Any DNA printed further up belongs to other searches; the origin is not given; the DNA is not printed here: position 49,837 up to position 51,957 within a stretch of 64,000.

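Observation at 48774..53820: Orphan operon of LGFP-repeat protein, paralogous unknown protein and DUF2235/Tle1-like hydrolase: candidate undescribed toxin/effector module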

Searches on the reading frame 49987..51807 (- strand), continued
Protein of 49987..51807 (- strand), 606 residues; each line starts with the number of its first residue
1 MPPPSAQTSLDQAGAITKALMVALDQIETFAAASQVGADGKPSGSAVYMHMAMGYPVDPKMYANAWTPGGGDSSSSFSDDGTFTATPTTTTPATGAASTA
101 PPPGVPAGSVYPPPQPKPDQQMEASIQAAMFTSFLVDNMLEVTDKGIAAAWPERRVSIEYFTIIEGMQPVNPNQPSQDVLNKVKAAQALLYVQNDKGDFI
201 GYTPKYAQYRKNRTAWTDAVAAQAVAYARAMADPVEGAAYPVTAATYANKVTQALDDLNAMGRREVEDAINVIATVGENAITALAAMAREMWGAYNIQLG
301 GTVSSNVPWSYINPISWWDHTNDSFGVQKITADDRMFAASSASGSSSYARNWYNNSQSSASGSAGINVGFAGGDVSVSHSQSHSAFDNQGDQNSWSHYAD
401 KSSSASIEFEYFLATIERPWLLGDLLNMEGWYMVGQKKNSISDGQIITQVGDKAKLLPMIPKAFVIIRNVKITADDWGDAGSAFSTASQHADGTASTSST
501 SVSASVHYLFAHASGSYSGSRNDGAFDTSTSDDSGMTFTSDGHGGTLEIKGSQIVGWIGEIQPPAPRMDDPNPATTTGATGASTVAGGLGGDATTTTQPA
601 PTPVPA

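Call 40: search_protein_families(library=pfam, proteins=[L021:5220-5966:+, L021:6053-6742:+, L021:6767-7912:+, L021:11338-12474:+, L021:12520-13737:+, L021:13840-14514:+, L013:11331-12353:+, L014:11232-12296:+, L019:11208-12071:+, L025:11419-12306:+], max_evalue=0.01)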
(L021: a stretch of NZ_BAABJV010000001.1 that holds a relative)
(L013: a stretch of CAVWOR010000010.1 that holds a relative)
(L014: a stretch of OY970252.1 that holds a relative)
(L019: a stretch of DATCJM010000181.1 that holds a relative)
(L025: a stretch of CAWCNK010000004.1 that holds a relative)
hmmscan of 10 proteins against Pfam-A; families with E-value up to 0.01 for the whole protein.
L021:5220-5966:+ (248 aa): 2 families
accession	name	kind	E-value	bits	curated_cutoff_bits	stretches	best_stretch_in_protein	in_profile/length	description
PF03704.23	BTAD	-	5.4e-17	62.9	22.1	1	134-229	46-141/146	Bacterial transcriptional activator domain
PF13428.12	TPR_14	-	0.00081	20.3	23.5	0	151-189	2-40/44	Tetratricopeptide repeat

L021:6053-6742:+ (229 aa): 1 family
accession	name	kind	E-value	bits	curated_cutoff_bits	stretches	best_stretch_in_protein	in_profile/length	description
PF08239.17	SH3_3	-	5.1e-05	23.8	27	1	157-210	2-47/54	Bacterial SH3 domain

L021:6767-7912:+ (381 aa): 0 families

L021:11338-12474:+ (378 aa): 2 families
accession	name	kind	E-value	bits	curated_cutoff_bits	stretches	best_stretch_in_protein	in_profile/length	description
PF00045.24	Hemopexin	-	1.4e-31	108.6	21.3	3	95-139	1-43/45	Hemopexin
PF01832.25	Glucosaminidase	-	2.1e-27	96.7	30.2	1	226-375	3-122/123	Mannosyl-glycoprotein endo-beta-N-acetylglucosaminidase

L021:12520-13737:+ (405 aa): 1 family
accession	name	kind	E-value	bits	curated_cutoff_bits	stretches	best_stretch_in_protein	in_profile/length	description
PF09994.14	T6SS_Tle1-like_cat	-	1.3e-82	277.8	27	1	3-262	1-287/287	T6SS, Phospholipase effector Tle1-like, catalytic domain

L021:13840-14514:+ (224 aa): 2 families
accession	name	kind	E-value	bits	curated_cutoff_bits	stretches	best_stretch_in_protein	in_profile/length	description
PF01551.29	Peptidase_M23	-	2.4e-26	92.2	28.7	1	122-210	2-89/96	Peptidase family M23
PF01471.23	PG_binding_1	-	8.7e-07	29.5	23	1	12-70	1-55/57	Putative peptidoglycan binding domain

L013:11331-12353:+ (340 aa): 1 family
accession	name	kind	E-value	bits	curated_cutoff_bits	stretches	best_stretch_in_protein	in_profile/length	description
PF01075.23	Glyco_transf_9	-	7.4e-08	32.4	22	1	84-223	61-203/247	Glycosyltransferase family 9 (heptosyltransferase)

L014:11232-12296:+ (354 aa): 0 families

L019:11208-12071:+ (287 aa): 0 families

L025:11419-12306:+ (295 aa): 1 family
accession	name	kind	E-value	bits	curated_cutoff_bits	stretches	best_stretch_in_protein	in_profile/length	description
PF07202.18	Tcp10_C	-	0.002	18.2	36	0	42-66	1-25/35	T-complex protein 10 C-terminus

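Call 41: search_protein_families(library=pfam, proteins=[L023:10499-11995:+, L023:12761-13447:+, L029:9833-10654:+, L032:11133-12164:+, L032:12201-12782:+, L027:4352-5035:+, L009:11371-11904:+, L020:10761-11201:+, L006:11659-13362:+, L012:11729-12775:+], max_evalue=0.01)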
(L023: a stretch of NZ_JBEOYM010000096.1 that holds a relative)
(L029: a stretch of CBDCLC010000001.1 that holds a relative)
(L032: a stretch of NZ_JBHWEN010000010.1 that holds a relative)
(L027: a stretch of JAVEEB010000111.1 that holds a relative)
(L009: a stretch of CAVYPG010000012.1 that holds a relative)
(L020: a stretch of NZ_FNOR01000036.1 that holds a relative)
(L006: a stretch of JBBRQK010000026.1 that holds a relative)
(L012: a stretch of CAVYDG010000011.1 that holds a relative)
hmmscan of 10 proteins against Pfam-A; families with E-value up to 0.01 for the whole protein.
L023:10499-11995:+ (498 aa): 8 families
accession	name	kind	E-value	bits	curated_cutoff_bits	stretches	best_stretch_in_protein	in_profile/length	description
PF00561.26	Abhydrolase_1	-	4.6e-07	30.2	25.8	1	107-155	48-91/245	alpha/beta hydrolase fold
PF12697.13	Abhydrolase_6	-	3.8e-05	24.9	26.3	1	106-249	43-169/217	Alpha/beta hydrolase family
PF02089.21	Palm_thioest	-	8.3e-05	22.8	26.8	1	120-179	60-114/254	Palmitoyl protein thioesterase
PF24096.1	DUF7379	-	0.00011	22.7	33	1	115-178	54-115/191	Domain of unknown function (DUF7379)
PF07819.20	PGAP1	-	0.00065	20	24.3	1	113-177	74-131/233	PGAP1-like alpha/beta domain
PF05057.20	DUF676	-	0.002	18.1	20.3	1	122-184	67-134/217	Putative serine esterase (DUF676)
PF12146.15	Hydrolase_4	-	0.0022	17.8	27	1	111-150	55-94/239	Serine aminopeptidase, S33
PF06259.18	Abhydrolase_8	-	0.0024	18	20.5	1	99-174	75-143/178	Alpha/beta hydrolase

L023:12761-13447:+ (228 aa): 0 families

L029:9833-10654:+ (273 aa): 1 family
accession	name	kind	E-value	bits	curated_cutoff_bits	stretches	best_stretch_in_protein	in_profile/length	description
PF10720.14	DUF2515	-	1e-06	28.8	24.3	0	100-246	101-287/294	Protein of unknown function (DUF2515)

L032:11133-12164:+ (343 aa): 0 families

L032:12201-12782:+ (193 aa): 2 families
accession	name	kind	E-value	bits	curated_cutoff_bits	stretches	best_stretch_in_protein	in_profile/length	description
PF03793.24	PASTA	-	5.5e-10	39.5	23.2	1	133-191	2-61/64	PASTA domain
PF25592.1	DUF7937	-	0.00063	19.1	31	1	6-126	118-234/402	Domain of unknown function (DUF7937)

L027:4352-5035:+ (227 aa): 1 family
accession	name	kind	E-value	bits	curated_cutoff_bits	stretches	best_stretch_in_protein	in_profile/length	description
PF01625.27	PMSR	-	9.9e-60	201.7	23.7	1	47-203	2-153/153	Peptide methionine sulfoxide reductase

L009:11371-11904:+ (177 aa): 1 family
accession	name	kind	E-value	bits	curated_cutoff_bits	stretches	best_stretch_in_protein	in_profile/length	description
PF14252.11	DUF4347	-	2.9e-05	24.3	24.6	1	41-143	31-125/164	Domain of unknown function (DUF4347)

L020:10761-11201:+ (146 aa): 0 families

L006:11659-13362:+ (567 aa): 11 families
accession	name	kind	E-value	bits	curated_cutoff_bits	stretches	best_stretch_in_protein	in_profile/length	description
PF07992.20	Pyr_redox_2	-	6.3e-68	229.8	26.1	1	166-463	3-291/291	Pyridine nucleotide-disulphide oxidoreductase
PF14759.12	Reductase_C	-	2.6e-27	95.6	25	1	482-565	1-84/85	Reductase C-terminal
PF00070.33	Pyr_redox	-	3.5e-19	69.5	22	1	307-386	1-80/82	Pyridine nucleotide-disulphide oxidoreductase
PF01266.30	DAO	-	1.7e-07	31.6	27.9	0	230-276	160-209/353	FAD dependent oxidoreductase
PF05834.18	Lycopene_cycl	-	2.3e-05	24.1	23.4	0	366-442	105-180/380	Lycopene cyclase protein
PF03486.20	HI0933_like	-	3.4e-05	23.9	50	0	307-344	2-39/244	HI0933-like protein Rossmann domain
PF02254.24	TrkA_N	-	0.00013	22.7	23.8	0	308-344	1-37/116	TrkA-N domain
PF13738.12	Pyr_redox_3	-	0.00016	21.5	30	0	310-354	2-47/305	Pyridine nucleotide-disulphide oxidoreductase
PF13450.12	NAD_binding_8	-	0.00032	21.4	21.9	0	168-187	1-20/68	NAD(P)-binding Rossmann-like domain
PF01593.30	Amino_oxidase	-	0.001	18.9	19.8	0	231-276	214-263/443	Flavin containing amine oxidoreductase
PF01134.28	GIDA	-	0.0042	16.6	22.1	0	166-187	2-23/391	Glucose inhibited division protein A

L012:11729-12775:+ (348 aa): 0 families

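Call 48: search_solved_structures(query=A1, max_evalue=10)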
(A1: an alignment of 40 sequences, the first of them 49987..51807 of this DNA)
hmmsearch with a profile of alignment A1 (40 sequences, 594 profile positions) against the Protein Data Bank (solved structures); distinct sequences matched with E-value up to 10: 7.
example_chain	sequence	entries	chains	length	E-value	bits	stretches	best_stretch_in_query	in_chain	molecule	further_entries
2a07_F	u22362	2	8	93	0.16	13.8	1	192-240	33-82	Forkhead box protein P2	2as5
6xat_A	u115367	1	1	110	0.19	13.5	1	192-239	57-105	FOXP4 protein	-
1qjc_A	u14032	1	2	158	1.4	10.6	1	152-216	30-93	PHOSPHOPANTETHEINE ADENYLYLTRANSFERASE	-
1b6t_A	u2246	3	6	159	1.4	10.6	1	152-216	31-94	PROTEIN (PHOSPHOPANTETHEINE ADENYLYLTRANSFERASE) | PHOSPHOPANTETHEINE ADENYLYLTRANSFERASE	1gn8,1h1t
6cck_A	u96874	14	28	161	1.5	10.6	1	152-216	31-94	Phosphopantetheine adenylyltransferase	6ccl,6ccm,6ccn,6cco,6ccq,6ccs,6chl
6b7a_A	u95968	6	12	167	1.6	10.5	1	152-216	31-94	Phosphopantetheine adenylyltransferase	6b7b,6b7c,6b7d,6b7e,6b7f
5jbn_A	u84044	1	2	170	1.7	10.4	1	152-216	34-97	Phosphopantetheine adenylyltransferase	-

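Call 59: search_protein_families(library=pfam, proteins=[L029:5891-7975:+, L006:9775-11343:+, L025:9819-11378:+, L023:8137-9666:+, L003:7300-7776:+, L003:4081-7251:+, L024:6576-7724:+, L024:12721-13770:+, L030:12526-13029:+, L033:11295-14444:+], max_evalue=0.01)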
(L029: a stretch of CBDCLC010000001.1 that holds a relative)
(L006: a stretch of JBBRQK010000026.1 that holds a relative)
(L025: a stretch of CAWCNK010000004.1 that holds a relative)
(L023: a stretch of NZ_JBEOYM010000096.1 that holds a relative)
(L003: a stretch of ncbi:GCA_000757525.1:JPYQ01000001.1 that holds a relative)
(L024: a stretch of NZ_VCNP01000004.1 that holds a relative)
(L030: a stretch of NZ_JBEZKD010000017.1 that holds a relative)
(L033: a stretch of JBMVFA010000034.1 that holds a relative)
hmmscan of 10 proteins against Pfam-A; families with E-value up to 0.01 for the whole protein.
L029:5891-7975:+ (694 aa): 1 family
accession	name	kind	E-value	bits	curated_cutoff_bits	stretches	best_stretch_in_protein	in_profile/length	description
PF08310.17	LGFP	-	3.6e-62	207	22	5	94-143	3-52/53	LGFP repeat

L006:9775-11343:+ (522 aa): 0 families

L025:9819-11378:+ (519 aa): 0 families

L023:8137-9666:+ (509 aa): 0 families

L003:7300-7776:+ (158 aa): 0 families

L003:4081-7251:+ (1056 aa): 0 families

L024:6576-7724:+ (382 aa): 0 families

L024:12721-13770:+ (349 aa): 1 family
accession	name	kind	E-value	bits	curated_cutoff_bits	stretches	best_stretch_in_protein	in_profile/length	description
PF00296.26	Bac_luciferase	-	3.4e-55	188.1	27.9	1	12-307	21-313/314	Luciferase-like monooxygenase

L030:12526-13029:+ (167 aa): 1 family
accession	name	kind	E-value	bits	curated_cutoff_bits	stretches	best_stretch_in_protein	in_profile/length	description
PF08310.17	LGFP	-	8.6e-50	167.3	22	3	73-125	1-53/53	LGFP repeat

L033:11295-14444:+ (1049 aa): 5 families
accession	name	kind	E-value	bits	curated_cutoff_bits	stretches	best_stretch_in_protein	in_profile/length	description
PF25816.1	RamC_N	-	2.7e-76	255.8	27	1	220-408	2-189/191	RamC, N-terminal domain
PF05147.19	LANC_like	-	9.7e-13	47.9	23.2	1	761-891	52-194/350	Lanthionine synthetase C-like protein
PF00069.31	Pkinase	-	4.3e-10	39.9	31.7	1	429-597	13-166/263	Protein kinase domain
PF01163.29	RIO1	-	0.00029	21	22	1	467-576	57-149/187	RIO domain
PF07714.23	PK_Tyr_Ser-Thr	-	0.0027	17.5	23.1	1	456-581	39-152/258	Protein tyrosine and serine/threonine kinase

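Call 67: search_dna_similar(query=window:49987-51807:-, collection=phages, mode=protein, max_evalue=0.001)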
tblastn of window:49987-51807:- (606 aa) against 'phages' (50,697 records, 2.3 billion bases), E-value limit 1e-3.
No match.

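Call 68: search_dna_similar(query=window:49987-51807:-, collection=plasmids, mode=protein, max_evalue=0.001)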
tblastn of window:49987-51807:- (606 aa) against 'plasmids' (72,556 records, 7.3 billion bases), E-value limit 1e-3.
Records with a match: 2; places in all: 2; records where one place covers at least 80% of the query: 2.
Best place of each record, by identity: <60% 2.
By first word of the organism name: Neorhizobium 1; Paraburkholderia 1.
By predicted mobility (MOB-suite, as given by PLSDB): non-mobilizable 1; conjugative 1.
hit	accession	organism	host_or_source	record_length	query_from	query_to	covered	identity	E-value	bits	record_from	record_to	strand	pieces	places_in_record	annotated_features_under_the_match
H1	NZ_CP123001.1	Neorhizobium petrolearium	single cell,petroleum contaminated soil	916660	10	571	93%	48.8%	1e-134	441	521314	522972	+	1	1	hypothetical protein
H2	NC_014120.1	Paraburkholderia atlantica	-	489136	3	571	94%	30.8%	5e-53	203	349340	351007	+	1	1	hypothetical protein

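Call 69: search_protein_families(library=phrogs, proteins=[window:49987-51807:-], max_evalue=0.1)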
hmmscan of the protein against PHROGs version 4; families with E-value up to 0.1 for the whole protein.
window:49987-51807:- (606 aa): 0 families

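Call 70: get_annotated_region(hit=H1, flank=7000)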
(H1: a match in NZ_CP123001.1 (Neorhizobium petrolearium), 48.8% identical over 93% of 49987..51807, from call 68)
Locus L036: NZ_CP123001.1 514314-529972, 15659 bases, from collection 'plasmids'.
description: Neorhizobium petrolearium strain OS53 plasmid unnamed1, complete sequence
organism: Neorhizobium petrolearium (NCBI taxid 515361)
taxonomy: Bacteria; Pseudomonadota; Alphaproteobacteria; Hyphomicrobiales; Rhizobiaceae; Neorhizobium; Neorhizobium petrolearium
host: -; source: single cell,petroleum contaminated soil; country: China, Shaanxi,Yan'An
typing (MOB-suite, as given by PLSDB): non-mobilizable
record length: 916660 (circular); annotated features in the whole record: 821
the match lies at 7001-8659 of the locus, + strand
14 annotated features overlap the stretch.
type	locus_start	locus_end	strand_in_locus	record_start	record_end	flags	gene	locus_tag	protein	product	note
CDS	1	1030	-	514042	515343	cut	-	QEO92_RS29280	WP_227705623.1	YbfB/YjiJ family MFS transporter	-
CDS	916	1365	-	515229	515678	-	-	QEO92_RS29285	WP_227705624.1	GNAT family N-acetyltransferase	-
CDS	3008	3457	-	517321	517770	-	-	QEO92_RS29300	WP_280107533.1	hypothetical protein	-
CDS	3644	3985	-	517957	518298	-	-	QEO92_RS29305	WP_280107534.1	hypothetical protein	-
CDS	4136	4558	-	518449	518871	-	-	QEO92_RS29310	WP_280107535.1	hypothetical protein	-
CDS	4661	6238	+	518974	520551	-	-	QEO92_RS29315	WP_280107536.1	hypothetical protein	-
CDS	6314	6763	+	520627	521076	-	-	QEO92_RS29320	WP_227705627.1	hypothetical protein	-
CDS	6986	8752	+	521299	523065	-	-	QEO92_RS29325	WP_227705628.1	hypothetical protein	-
CDS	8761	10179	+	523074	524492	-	-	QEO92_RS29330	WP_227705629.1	hypothetical protein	-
CDS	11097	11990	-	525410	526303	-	-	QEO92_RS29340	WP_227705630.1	SDR family oxidoreductase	-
CDS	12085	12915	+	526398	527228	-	-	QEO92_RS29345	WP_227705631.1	helix-turn-helix transcriptional regulator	-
CDS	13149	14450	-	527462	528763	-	-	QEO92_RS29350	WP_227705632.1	sorbosone dehydrogenase family protein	-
CDS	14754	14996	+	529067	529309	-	-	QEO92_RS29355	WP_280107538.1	hypothetical protein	-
CDS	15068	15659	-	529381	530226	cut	-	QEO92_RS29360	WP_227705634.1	fumarylacetoacetate hydrolase family protein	-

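Call 71: get_annotated_region(hit=H2, flank=7000)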
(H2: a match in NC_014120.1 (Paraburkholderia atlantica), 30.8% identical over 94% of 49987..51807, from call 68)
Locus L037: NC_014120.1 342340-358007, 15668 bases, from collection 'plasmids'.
description: Paraburkholderia atlantica plasmid pBC201, complete sequence
organism: Paraburkholderia atlantica (NCBI taxid 2654982)
taxonomy: Bacteria; Pseudomonadota; Betaproteobacteria; Burkholderiales; Burkholderiaceae; Paraburkholderia; Paraburkholderia atlantica
host: -; source: -; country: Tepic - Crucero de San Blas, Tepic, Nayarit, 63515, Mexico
typing (MOB-suite, as given by PLSDB): conjugative; relaxase MOBP,MOBP; mating-pair formation MPF_T
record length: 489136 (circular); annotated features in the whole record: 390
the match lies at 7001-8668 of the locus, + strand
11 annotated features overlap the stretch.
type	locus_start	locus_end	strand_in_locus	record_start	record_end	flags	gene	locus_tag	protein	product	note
CDS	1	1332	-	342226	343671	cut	-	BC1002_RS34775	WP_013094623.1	IS1182-like element ISBusp4 family transposase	GO:0006313 - DNA transposition [Evidence IEA]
CDS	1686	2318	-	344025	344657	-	-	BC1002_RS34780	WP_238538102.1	hypothetical protein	-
CDS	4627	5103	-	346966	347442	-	-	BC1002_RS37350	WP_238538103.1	LysR substrate-binding domain-containing protein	-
CDS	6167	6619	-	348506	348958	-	-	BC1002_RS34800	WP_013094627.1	hypothetical protein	-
CDS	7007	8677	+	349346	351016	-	-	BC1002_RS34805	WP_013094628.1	hypothetical protein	-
CDS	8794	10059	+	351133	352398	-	-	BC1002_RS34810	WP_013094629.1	hypothetical protein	-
CDS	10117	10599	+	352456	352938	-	-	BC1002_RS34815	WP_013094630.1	glycosyl hydrolase 108 family protein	-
CDS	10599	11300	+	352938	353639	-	-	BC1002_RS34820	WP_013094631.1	hypothetical protein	-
CDS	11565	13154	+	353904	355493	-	-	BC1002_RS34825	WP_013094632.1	hypothetical protein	-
CDS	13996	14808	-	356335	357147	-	-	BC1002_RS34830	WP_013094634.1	AraC family transcriptional regulator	GO:0006355 - regulation of DNA-templated transcription [Evidence IEA]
CDS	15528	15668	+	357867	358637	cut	-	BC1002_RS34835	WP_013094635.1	hypothetical protein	-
